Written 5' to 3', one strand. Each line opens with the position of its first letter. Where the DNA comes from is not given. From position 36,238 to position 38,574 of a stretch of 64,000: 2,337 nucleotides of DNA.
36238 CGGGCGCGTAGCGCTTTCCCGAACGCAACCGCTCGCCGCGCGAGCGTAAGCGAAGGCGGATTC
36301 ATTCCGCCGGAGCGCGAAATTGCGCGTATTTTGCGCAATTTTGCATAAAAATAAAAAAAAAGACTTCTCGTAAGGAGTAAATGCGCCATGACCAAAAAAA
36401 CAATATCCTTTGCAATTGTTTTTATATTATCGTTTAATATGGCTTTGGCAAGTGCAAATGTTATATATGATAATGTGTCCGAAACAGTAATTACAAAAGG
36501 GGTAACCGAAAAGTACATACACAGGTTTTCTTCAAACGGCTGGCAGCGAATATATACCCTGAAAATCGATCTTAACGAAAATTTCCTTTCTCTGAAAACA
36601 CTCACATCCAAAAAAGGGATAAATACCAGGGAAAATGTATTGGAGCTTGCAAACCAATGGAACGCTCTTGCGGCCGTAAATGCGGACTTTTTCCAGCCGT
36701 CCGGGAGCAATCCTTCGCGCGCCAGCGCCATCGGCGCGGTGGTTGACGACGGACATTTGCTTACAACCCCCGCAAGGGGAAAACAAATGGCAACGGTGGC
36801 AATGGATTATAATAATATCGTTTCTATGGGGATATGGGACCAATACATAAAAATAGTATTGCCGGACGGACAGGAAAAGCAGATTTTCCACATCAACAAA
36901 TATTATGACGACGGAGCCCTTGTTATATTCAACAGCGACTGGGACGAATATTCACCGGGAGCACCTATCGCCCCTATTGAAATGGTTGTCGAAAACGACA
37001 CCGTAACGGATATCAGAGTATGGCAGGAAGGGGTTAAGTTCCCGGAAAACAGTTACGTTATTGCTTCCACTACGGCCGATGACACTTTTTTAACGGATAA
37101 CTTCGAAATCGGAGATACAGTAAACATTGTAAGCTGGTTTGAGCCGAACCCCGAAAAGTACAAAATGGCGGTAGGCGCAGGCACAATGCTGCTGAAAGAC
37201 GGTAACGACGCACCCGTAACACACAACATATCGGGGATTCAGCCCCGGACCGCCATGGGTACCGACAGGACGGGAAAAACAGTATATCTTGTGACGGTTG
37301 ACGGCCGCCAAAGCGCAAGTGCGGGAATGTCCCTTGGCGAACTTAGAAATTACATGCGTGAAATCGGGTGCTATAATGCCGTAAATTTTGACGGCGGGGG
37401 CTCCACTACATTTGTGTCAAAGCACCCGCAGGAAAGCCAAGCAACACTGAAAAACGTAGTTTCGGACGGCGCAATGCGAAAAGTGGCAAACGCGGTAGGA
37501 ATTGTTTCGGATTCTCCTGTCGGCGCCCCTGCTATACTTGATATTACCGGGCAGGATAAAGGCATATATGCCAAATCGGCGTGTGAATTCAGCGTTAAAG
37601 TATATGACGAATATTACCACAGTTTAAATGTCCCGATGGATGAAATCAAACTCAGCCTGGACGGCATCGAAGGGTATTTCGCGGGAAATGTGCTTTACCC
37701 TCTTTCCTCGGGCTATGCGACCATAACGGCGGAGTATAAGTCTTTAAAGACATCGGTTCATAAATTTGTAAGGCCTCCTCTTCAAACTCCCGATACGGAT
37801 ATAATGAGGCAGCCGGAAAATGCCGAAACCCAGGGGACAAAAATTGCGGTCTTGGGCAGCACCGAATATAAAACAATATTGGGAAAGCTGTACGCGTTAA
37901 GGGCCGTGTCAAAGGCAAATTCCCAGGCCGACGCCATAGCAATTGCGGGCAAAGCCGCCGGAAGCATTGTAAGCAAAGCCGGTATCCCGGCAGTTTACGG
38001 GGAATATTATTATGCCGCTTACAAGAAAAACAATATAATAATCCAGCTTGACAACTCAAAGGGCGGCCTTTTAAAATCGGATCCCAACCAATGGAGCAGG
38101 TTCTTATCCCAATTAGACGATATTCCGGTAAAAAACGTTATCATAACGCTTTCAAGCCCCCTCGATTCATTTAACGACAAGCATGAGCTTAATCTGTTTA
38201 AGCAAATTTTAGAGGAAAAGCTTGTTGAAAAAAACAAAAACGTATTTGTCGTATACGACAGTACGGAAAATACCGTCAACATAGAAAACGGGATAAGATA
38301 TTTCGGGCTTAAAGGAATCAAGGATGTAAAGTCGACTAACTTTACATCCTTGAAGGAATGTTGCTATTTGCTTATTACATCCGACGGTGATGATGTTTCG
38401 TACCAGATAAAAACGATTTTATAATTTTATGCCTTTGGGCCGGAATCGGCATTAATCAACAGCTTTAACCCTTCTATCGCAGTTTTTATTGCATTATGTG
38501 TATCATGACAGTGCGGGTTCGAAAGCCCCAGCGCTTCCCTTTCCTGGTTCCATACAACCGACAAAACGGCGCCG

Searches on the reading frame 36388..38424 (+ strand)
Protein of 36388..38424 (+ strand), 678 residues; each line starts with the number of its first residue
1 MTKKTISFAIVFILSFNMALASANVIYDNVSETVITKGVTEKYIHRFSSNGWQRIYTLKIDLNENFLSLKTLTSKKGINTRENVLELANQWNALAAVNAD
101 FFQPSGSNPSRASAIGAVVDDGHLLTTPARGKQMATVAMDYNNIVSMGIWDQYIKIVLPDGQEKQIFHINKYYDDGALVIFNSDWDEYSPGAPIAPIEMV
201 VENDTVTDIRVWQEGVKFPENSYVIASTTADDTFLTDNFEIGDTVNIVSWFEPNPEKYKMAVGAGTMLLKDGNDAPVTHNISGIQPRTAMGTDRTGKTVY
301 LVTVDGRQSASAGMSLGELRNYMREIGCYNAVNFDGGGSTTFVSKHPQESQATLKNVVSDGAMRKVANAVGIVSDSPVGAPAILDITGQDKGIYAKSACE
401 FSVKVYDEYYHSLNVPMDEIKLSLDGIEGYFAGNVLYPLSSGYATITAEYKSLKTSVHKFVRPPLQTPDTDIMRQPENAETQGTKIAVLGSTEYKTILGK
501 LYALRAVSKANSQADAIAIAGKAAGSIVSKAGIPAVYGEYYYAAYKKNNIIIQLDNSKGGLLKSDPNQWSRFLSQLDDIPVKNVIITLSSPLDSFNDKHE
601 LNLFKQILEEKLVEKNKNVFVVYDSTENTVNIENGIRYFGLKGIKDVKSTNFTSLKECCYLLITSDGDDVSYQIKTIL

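Call 11: search_protein_families(library=pfam, proteins=[window:36388-38424:+])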
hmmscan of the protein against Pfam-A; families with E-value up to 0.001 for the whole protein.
window:36388-38424:+ (678 aa): 1 family
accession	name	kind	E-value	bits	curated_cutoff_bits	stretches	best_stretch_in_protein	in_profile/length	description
PF09992.14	NAGPA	-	1.9e-33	116.5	25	1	199-372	5-168/169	Phosphodiester glycosidase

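Call 30: find_encoding_contigs(protein=window:36388-38424:+, flank=3000, max_places=6)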
Protein window:36388-38424:+ (678 aa): 2 contigs read that carry it; 2 places shown.
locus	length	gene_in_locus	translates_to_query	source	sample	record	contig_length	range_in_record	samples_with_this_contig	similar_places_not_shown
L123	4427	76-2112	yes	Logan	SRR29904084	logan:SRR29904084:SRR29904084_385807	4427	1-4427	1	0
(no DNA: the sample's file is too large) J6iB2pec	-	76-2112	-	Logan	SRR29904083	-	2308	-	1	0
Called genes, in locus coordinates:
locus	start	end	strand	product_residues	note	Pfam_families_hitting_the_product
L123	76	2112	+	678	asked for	PF09992:NAGPA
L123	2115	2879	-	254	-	PF01048:PNP_UDP_1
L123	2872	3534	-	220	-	PF01791:DeoC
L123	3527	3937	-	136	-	PF00383:dCMP_cyt_deam_1, PF08211:dCMP_cyt_deam_2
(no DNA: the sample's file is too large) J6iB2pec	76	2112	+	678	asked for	PF09992:NAGPA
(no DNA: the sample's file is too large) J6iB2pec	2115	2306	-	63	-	?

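Call 31: find_homologous_proteins(query=window:36388-38424:+, max_evalue=1e-30)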
Query window:36388-38424:+ (678 aa): 215 proteins with E <= 1e-30 among 8000 candidates; the best 120 are listed.
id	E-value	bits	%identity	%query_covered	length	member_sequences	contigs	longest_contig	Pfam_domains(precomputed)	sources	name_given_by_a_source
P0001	0.0e+0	1523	100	100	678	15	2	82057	PF09992.15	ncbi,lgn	-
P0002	0.0e+0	1041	68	100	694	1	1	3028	PF09992.15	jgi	-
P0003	2.6e-287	973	65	97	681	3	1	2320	PF09992.15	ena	-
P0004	4.6e-274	929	61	100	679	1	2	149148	PF09992.15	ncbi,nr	ncbi:MAG: hypothetical protein BWY15_00940 [Firmicutes bacterium ADurb.Bin193]|nr:MAG: hypothetical 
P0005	6.4e-262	889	58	100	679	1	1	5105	PF09992.15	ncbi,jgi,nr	ncbi:MAG: phosphodiester glycosidase family protein [Clostridiales bacterium]|jgi:exopolysaccharide 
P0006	6.2e-256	869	57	100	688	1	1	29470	PF09992.15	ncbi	-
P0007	2.9e-249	847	56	100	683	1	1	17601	PF09992.15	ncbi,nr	ncbi:hypothetical protein FACS189492_1210 [Clostridia bacterium]|nr:hypothetical protein FACS189492_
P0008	1.4e-231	789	56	97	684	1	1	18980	PF09992.15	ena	-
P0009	8.7e-159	548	65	57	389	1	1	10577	PF09992.15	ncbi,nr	ncbi:MAG: hypothetical protein GX800_13490 [Clostridiaceae bacterium]|nr:hypothetical protein [Clost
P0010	5.7e-155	536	45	67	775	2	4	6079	PF09992.15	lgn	-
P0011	8.7e-149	515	43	73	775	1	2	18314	PF09992.15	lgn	-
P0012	6.1e-148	512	45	64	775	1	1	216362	PF09992.15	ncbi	-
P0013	3.0e-127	444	39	74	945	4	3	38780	PF09992.15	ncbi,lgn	-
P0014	4.0e-125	437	41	67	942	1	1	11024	PF09992.15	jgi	jgi:exopolysaccharide biosynthesis protein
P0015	8.8e-122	426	41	70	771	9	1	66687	PF09992.15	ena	-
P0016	1.6e-110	389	37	68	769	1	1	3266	PF09992.15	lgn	-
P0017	1.3e-108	383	39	62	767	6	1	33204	PF09992.15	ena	-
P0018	1.3e-108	383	39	62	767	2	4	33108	PF09992.15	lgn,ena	-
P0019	7.7e-107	377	31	95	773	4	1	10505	PF09992.15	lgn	-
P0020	3.6e-106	374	41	64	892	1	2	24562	PF09992.15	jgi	-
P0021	2.7e-105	372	39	61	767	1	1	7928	PF09992.15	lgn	-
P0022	7.1e-104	367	36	66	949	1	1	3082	PF09992.15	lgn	-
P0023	2.2e-102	362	34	98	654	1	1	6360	PF09992.15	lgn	-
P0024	4.4e-102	361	36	65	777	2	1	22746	PF09992.15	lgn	-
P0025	1.4e-100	356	35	65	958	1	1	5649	PF09992.15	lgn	-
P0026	6.8e-98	347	36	66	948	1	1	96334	PF09992.15,PF09092.18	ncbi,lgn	ncbi:MAG: phosphodiester glycosidase family protein [Deltaproteobacteria bacterium]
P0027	1.2e-97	346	34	91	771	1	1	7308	PF09992.15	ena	-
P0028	4.3e-97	345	35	67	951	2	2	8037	PF09992.15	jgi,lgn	jgi:exopolysaccharide biosynthesis protein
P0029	5.8e-97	344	41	64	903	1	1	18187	PF09992.15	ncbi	-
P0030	1.9e-96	342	38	63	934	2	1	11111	PF09992.15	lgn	-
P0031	2.3e-96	342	32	98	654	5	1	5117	PF09992.15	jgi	-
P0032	3.2e-96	342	32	96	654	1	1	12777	PF09992.15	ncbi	-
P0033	4.0e-96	341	39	67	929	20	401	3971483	PF09992.15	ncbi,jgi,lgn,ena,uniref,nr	ncbi:MAG TPA: phosphodiester glycosidase family protein [Hungateiclostridium thermocellum]|jgi:exopo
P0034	6.8e-96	341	38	63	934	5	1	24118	PF09992.15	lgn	-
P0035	7.6e-95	337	35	65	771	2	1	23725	PF09992.15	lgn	-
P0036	8.2e-95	337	36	66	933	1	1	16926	PF09992.15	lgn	-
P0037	8.2e-94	334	33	96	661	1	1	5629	PF09992.15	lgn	-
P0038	5.6e-93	331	35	67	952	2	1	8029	PF09992.15,PF09092.18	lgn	-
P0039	2.8e-92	329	35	66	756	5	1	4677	PF09992.15,PF09134.17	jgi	-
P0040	3.2e-92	328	38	68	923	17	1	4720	PF09992.15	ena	-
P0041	2.3e-91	326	33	66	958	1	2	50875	PF09992.15,PF09092.18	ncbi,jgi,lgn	ncbi:MAG: phosphodiester glycosidase family protein [Acetivibrionales bacterium]|jgi:exopolysacchari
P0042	2.6e-91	325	38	67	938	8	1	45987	PF09992.15,PF22359.3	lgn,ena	-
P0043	3.1e-91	325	38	67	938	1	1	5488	PF09992.15,PF22359.3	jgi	jgi:exopolysaccharide biosynthesis protein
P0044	3.6e-91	325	33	66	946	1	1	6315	PF09992.15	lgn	-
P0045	9.6e-91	324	36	65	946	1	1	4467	PF09992.15,PF22359.3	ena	-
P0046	5.1e-90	321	34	65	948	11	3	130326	PF09992.15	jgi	-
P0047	1.9e-89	319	39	65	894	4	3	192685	PF09992.15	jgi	-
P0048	1.9e-89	319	36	63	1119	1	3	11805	PF09992.15,PF09092.18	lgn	-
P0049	7.5e-89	317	31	99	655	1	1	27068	PF09992.15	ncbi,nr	ncbi:MAG: phosphodiester glycosidase family protein [Clostridia bacterium]|nr:phosphodiester glycosi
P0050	3.4e-88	315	39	62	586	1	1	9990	PF09992.15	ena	-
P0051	1.3e-87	313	34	64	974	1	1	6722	PF09992.15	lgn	-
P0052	8.9e-87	310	36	63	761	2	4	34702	PF09992.15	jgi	-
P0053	5.9e-85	304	36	68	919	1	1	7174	PF09992.15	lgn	-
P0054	3.3e-84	302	33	68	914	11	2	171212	PF09992.15,PF04620.19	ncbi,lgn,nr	ncbi:MAG: hypothetical protein HFI90_00555 [Clostridia bacterium]|nr:hypothetical protein [Clostridi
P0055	4.8e-83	298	35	64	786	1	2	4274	PF09992.15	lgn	-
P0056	7.4e-83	297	33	67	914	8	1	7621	PF09992.15,PF04620.19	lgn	-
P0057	5.7e-82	295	32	68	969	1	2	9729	PF09992.15,PF09092.18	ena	-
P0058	8.1e-82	294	33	69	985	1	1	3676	PF09992.15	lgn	-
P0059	1.4e-81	293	32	66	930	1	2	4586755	PF09992.15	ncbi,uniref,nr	ncbi:phosphodiester glycosidase family protein [Clostridium formicaceticum]|uniref:Exopolysaccharide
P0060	1.5e-81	293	34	68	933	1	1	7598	PF09992.15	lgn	-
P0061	1.5e-81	293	34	64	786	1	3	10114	PF09992.15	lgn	-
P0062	2.0e-80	289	34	64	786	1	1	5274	PF09992.15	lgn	-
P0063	2.2e-80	289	34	63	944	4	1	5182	PF09992.15,PF09092.18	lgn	-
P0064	3.1e-80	289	33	67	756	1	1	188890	PF09992.15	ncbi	-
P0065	3.5e-80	289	34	64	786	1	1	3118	PF09992.15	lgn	-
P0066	1.2e-79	287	34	66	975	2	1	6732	PF09992.15,PF22359.3,PF09092.18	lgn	-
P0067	3.7e-79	285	33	63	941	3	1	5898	PF09992.15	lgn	-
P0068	5.1e-79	285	34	66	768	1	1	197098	PF09992.15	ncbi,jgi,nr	ncbi:MAG: phosphodiester glycosidase family protein [Clostridiales bacterium]|jgi:hypothetical prote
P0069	8.5e-79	284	35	61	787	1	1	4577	PF09992.15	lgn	-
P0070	9.9e-79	284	32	68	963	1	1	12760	PF09992.15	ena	-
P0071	3.4e-78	282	37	66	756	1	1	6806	PF09992.15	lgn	-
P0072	9.0e-78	281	32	63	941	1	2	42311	PF09992.15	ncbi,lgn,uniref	ncbi:phosphodiester glycosidase family protein [Anaerosolibacter sp.]|uniref:phosphodiester glycosid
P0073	1.3e-77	280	37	65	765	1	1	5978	PF09992.15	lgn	-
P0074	3.0e-77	279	37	67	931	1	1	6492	PF09992.15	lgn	-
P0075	5.0e-77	278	30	66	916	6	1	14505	PF09992.15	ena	-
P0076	4.6e-76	275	36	64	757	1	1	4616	PF09992.15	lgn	-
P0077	8.1e-75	271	37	65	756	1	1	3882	PF09992.15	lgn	-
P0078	1.0e-74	271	29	99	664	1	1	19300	PF09992.15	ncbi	-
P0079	1.3e-74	270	34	64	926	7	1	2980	PF09992.15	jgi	jgi:exopolysaccharide biosynthesis protein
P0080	3.1e-74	269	36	67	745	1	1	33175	PF09992.15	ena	-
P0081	3.2e-74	269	37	66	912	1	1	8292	PF09992.15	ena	-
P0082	3.6e-74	269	30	65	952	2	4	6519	PF09992.15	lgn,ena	-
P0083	1.4e-73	267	32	69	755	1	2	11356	PF09992.15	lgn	-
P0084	1.6e-73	267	31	65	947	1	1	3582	PF09992.15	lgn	-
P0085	2.0e-73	266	32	69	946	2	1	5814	PF09992.15,PF09092.18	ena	-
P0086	2.0e-73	266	36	68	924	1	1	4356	PF09992.15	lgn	-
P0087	3.8e-73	265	31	73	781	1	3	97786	PF09992.15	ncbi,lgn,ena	-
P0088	6.3e-73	265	34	67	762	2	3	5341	PF09992.15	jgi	-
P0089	1.1e-72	264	35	64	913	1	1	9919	PF09992.15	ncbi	-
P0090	1.3e-72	264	34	69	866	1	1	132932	PF09992.15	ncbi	-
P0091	5.5e-72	262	29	67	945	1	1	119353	PF09992.15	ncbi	-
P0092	6.5e-72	261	32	65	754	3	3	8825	PF09992.15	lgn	-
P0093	7.7e-72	261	31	66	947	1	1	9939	PF09992.15,PF22359.3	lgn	-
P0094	3.6e-71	259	34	67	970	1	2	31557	PF09992.15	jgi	-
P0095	3.9e-71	259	30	65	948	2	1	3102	PF09992.15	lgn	-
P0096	4.7e-71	258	33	67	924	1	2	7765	PF09992.15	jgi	-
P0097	8.9e-71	258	35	68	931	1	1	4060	PF09992.15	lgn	-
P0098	1.2e-70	257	33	69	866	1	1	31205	PF09992.15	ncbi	-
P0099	1.5e-70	257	31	67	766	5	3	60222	PF09992.15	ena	-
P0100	1.8e-70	257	34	66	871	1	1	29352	PF09992.15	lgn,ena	-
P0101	2.1e-70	256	33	69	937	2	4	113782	PF09992.15,PF09092.18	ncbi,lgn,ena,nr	ncbi:MAG: phosphodiester glycosidase family protein [Clostridia bacterium]|nr:phosphodiester glycosi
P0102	2.1e-70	256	32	64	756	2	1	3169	PF09992.15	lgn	-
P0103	4.1e-70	255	31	64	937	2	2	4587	PF09992.15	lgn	-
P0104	5.7e-70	255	36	66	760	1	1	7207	PF09992.15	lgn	-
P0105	6.9e-70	255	37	55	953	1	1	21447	PF09992.15,PF09092.18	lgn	-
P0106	1.2e-69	254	30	67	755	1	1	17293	PF09992.15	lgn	-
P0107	3.5e-69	252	36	66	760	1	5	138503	PF09992.15,PF00630.26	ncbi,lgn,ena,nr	ncbi:MAG: phosphodiester glycosidase family protein [Clostridia bacterium]|nr:phosphodiester glycosi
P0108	4.9e-69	252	30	64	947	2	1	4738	PF09992.15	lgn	-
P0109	1.7e-68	250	34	67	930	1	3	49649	PF09992.15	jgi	-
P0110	4.1e-68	249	34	63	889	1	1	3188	PF09992.15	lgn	-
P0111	1.3e-67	247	32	68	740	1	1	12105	PF09992.15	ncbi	-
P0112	1.3e-67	247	33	67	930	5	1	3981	PF09992.15,PF09092.18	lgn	-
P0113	1.4e-67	247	29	67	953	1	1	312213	PF09992.15,PF09092.18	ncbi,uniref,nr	ncbi:phosphodiester glycosidase family protein [Desulfosporosinus nitroreducens]|uniref:Phosphodiest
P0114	1.5e-67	247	28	65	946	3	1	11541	PF09992.15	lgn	-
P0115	2.5e-67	246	32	67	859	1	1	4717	PF09992.15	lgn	-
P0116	2.5e-67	246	33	66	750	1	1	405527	PF09992.15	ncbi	-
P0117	3.4e-67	246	33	64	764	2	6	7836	PF09992.15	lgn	-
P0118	8.3e-67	244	32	68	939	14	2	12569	PF09992.15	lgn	-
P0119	9.3e-67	244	33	64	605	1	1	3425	PF09992.15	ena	-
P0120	9.6e-67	244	37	54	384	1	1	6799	PF09992.15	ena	-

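Call 32: find_encoding_contigs(protein=P0004, flank=10000, max_places=2)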
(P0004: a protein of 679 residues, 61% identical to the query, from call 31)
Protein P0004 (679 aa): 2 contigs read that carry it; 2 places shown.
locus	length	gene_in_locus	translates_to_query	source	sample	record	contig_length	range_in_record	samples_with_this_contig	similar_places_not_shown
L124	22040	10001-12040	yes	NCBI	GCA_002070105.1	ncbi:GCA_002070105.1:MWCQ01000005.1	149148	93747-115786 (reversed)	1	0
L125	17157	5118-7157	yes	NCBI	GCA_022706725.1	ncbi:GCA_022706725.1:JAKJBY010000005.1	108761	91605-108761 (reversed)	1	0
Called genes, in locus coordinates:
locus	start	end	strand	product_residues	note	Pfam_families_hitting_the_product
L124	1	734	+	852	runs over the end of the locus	PF10101:DUF2339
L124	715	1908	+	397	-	-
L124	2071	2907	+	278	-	-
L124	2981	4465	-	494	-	PF01266:DAO, PF01593:Amino_oxidase, PF07992:Pyr_redox_2 (faint), PF12831:FAD_oxidored (faint), PF13450:NAD_binding_8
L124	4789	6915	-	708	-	PF22585:Sialidase-like_CBM, PF07953:Toxin_R_bind_N (faint), PF22585:Sialidase-like_CBM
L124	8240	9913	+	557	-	PF02156:Glyco_hydro_26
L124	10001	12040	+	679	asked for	PF09992:NAGPA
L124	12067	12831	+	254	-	PF00899:ThiF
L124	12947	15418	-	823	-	PF02384:N6_Mtase, PF20473:MmeI_Mtase, PF07669:Eco57I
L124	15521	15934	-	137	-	PF04138:GtrA_DPMS_TM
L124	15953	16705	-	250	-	PF06161:DUF975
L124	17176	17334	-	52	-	-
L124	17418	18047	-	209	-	PF04263:TPK_catalytic, PF04265:TPK_B1_binding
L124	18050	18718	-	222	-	PF00834:Ribul_P_3_epim, PF00215:OMPdecase (faint)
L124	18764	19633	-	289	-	PF16745:RsgA_N, PF02421:FeoB_N (faint), PF03193:RsgA_GTPase, PF01926:MMR_HSR1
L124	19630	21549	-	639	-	PF00069:Pkinase, PF07714:PK_Tyr_Ser-Thr, PF03109:ABC1 (weak), PF14531:Kinase-like (weak), PF03793:PASTA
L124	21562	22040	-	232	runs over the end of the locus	PF00481:PP2C, PF13672:PP2C_2, PF07228:SpoIIE (faint)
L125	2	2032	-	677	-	?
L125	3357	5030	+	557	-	PF02156:Glyco_hydro_26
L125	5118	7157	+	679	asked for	PF09992:NAGPA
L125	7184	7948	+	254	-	PF00899:ThiF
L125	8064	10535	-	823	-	PF02384:N6_Mtase, PF20473:MmeI_Mtase, PF07669:Eco57I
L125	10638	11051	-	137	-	PF04138:GtrA_DPMS_TM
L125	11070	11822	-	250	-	PF06161:DUF975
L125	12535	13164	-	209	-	PF04263:TPK_catalytic, PF04265:TPK_B1_binding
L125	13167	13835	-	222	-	PF00834:Ribul_P_3_epim, PF00215:OMPdecase (faint)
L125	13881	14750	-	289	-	PF16745:RsgA_N, PF02421:FeoB_N (faint), PF03193:RsgA_GTPase, PF01926:MMR_HSR1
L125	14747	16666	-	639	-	PF00069:Pkinase, PF07714:PK_Tyr_Ser-Thr, PF03109:ABC1 (weak), PF14531:Kinase-like (weak), PF03793:PASTA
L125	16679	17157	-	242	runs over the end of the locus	PF00481:PP2C, PF13672:PP2C_2, PF07228:SpoIIE (faint)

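Call 33: find_encoding_contigs(protein=P0006, flank=10000, max_places=2)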
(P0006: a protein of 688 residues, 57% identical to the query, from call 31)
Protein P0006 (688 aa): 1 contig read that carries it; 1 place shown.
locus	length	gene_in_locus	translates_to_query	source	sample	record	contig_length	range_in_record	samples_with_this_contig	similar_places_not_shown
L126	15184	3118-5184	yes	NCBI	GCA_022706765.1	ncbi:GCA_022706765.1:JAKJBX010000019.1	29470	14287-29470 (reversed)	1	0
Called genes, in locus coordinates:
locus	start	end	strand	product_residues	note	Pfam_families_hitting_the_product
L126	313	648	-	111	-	PF01668:SmpB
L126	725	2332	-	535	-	PF00773:RNB, PF00575:S1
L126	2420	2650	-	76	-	PF03840:SecG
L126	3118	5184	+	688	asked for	PF09992:NAGPA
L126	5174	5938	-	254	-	PF01048:PNP_UDP_1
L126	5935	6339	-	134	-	PF00383:dCMP_cyt_deam_1, PF08211:dCMP_cyt_deam_2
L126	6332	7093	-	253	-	PF03372:Exo_endo_phos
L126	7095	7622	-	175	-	PF10688:Imp-YgjV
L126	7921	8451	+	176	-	-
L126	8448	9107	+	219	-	PF00395:SLH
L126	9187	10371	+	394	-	PF00162:PGK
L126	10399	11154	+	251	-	PF00121:TIM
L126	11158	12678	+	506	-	PF01676:Metalloenzyme, PF06415:iPGM_N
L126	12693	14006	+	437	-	PF03952:Enolase_N, PF00113:Enolase_C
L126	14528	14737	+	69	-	-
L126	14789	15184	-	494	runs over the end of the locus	PF00370:FGGY_N, PF02782:FGGY_C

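Call 34: find_encoding_contigs(protein=P0007, flank=10000, max_places=2)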
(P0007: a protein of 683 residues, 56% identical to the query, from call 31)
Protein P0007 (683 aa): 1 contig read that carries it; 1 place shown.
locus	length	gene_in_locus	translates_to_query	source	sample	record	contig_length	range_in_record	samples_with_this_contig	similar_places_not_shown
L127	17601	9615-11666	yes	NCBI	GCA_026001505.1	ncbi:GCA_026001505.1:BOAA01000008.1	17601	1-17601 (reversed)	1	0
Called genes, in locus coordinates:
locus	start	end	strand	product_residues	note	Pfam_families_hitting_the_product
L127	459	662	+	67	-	-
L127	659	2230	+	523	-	PF00239:Resolvase, PF07508:Recombinase, PF13408:Zn_ribbon_recom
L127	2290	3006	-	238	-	PF00656:Peptidase_C14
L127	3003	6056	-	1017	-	PF07581:Glug (faint)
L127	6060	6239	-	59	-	-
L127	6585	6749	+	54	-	PF01381:HTH_3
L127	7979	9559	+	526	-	PF02156:Glyco_hydro_26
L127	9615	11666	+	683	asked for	PF09992:NAGPA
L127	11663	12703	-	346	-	PF12831:FAD_oxidored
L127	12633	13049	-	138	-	PF00890:FAD_binding_2 (weak), PF01134:GIDA (weak), PF12831:FAD_oxidored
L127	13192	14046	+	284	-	PF10114:PocR, PF00165:HTH_AraC (weak), PF12833:HTH_18, PF00165:HTH_AraC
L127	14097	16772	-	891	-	PF03699:UPF0182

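Call 35: find_encoding_contigs(protein=P0002, flank=10000, max_places=2)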
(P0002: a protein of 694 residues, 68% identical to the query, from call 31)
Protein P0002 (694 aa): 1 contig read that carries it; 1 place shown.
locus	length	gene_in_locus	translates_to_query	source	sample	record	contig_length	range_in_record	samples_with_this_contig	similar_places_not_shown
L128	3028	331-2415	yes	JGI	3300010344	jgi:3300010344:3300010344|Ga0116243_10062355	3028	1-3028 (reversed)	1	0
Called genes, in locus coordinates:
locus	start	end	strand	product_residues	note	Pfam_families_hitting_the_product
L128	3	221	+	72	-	?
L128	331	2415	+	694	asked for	PF09992:NAGPA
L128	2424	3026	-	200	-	?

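Call 39: list_cluster_members(proteins=[P0001])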
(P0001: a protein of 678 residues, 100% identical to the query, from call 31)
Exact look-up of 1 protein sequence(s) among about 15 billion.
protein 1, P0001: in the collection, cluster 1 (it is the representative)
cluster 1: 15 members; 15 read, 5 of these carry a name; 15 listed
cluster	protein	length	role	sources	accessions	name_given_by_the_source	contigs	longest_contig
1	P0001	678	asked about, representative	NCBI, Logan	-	-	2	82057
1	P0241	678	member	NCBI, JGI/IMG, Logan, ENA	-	exopolysaccharide biosynthesis protein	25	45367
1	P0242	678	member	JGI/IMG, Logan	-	exopolysaccharide biosynthesis protein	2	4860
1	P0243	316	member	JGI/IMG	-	hypothetical protein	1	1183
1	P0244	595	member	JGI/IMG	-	hypothetical protein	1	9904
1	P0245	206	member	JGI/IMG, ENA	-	hypothetical protein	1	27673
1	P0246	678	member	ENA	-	-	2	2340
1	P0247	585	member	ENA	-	-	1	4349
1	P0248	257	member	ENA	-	-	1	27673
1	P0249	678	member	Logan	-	-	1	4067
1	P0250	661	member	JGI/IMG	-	-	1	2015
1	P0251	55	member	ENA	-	-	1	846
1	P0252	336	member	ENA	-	-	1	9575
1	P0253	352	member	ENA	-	-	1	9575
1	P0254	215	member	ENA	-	-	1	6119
